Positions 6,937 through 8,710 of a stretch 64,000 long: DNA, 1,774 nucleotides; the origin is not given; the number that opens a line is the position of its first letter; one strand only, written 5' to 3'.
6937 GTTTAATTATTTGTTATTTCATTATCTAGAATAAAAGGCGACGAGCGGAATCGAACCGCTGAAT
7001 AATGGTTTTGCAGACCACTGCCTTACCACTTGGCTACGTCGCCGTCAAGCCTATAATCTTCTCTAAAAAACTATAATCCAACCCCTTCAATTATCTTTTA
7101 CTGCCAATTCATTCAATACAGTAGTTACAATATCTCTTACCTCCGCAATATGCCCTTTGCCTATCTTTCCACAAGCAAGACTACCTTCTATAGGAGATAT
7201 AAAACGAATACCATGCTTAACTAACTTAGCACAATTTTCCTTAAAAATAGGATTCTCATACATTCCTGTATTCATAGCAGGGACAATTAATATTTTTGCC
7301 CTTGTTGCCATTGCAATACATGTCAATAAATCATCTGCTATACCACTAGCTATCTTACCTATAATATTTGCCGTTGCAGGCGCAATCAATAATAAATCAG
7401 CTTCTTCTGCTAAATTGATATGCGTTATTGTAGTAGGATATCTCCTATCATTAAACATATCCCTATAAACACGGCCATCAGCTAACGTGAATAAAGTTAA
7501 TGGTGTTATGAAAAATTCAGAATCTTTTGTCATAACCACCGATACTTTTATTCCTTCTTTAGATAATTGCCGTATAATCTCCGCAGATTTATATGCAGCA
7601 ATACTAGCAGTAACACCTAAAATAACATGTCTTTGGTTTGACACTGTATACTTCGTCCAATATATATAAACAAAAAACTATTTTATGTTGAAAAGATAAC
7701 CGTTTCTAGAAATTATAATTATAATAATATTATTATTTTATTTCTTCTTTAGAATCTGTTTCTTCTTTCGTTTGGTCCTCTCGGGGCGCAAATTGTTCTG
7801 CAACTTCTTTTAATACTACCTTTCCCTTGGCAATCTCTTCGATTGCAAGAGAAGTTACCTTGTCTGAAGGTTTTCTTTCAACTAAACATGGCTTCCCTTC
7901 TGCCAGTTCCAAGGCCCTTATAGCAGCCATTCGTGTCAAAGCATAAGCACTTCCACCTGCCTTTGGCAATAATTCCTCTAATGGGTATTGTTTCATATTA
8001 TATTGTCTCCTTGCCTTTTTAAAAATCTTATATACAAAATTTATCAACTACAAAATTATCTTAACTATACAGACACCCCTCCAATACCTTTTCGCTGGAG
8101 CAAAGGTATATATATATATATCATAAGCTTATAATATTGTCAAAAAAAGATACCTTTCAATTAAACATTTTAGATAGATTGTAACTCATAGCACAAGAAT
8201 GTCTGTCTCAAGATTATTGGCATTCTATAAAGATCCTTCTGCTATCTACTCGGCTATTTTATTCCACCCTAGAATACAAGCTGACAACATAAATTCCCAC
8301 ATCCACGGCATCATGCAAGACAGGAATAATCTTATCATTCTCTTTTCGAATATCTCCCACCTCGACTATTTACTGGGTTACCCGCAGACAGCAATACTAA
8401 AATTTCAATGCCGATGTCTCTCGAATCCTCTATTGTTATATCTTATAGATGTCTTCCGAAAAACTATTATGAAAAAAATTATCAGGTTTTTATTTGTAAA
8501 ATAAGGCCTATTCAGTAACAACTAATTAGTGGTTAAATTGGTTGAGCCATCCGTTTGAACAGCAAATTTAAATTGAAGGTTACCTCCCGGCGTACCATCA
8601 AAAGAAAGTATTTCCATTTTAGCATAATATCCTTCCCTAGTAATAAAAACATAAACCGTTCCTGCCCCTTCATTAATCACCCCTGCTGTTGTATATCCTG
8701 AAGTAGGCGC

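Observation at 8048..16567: ~8.5 kb accessory block inserted into the conserved yicC-gmk-rpoZ-coaBC cluster, bracketed by an imperfect direct repeat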

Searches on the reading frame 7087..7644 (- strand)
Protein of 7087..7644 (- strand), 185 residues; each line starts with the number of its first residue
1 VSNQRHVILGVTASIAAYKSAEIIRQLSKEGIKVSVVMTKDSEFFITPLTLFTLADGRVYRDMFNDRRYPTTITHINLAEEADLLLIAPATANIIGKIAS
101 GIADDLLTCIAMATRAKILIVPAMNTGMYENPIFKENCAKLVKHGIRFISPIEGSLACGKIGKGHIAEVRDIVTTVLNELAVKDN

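Call 10: search_protein_families(library=pfam, proteins=[window:7087-7644:-], max_evalue=0.01)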
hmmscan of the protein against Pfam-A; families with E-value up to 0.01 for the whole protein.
window:7087-7644:- (185 aa): 1 family
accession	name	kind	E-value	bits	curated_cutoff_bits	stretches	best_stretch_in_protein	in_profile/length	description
PF02441.25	Flavoprotein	-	2.4e-35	122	22.7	1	6-179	2-161/162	Flavoprotein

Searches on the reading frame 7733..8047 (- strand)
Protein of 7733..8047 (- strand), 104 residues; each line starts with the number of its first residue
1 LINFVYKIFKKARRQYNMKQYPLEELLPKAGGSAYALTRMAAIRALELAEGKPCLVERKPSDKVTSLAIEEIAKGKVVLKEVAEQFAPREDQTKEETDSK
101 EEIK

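Call 10: search_protein_families(library=pfam, proteins=[window:7733-8047:-], max_evalue=0.01)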
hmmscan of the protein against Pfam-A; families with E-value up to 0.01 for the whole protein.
window:7733-8047:- (104 aa): 1 family
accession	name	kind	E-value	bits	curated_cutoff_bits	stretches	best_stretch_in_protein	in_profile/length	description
PF01192.27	RNA_pol_Rpb6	-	2.4e-10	40.7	26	1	32-77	7-51/53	RNA polymerase Rpb6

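Call 19: find_encoding_contigs(protein=window:7733-7996:-, flank=10000, max_places=10)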
Protein window:7733-7996:- (87 aa): 4 contigs read that carry it; 2 places shown.
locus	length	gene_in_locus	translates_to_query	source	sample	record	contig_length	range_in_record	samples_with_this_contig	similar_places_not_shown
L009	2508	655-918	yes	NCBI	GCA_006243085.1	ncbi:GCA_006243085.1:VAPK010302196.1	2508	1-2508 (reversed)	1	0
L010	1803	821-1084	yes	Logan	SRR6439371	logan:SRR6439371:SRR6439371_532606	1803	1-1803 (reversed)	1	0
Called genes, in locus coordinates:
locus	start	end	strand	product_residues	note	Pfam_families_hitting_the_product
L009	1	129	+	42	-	?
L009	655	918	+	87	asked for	PF01192:RNA_pol_Rpb6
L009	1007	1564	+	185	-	PF02441:Flavoprotein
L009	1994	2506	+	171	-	?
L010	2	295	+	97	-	?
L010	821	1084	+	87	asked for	PF01192:RNA_pol_Rpb6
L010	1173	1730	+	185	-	PF02441:Flavoprotein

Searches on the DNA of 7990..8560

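Call 36: search_rna_families(source=window, start=7990, end=8560, threshold=evalue, max_evalue=5)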
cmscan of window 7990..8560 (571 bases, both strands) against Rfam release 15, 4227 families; matches with E-value up to 5: 3.
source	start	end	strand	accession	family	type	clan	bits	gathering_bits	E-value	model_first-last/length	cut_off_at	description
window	8154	8185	-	RF01319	CRISPR-DR6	Gene; CRISPR;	-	18.3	39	0.54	1-30/30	no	CRISPR RNA direct repeat element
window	8434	8510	+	RF03464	mir-465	Gene; miRNA;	CL00136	17.9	65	0.86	1-79/79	no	mir-465 microRNA precursor family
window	8502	8538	-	RF01076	RF_site2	Cis-reg; frameshift_element;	-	16.4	70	5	1-72/72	no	Polymerase ribosomal frameshift site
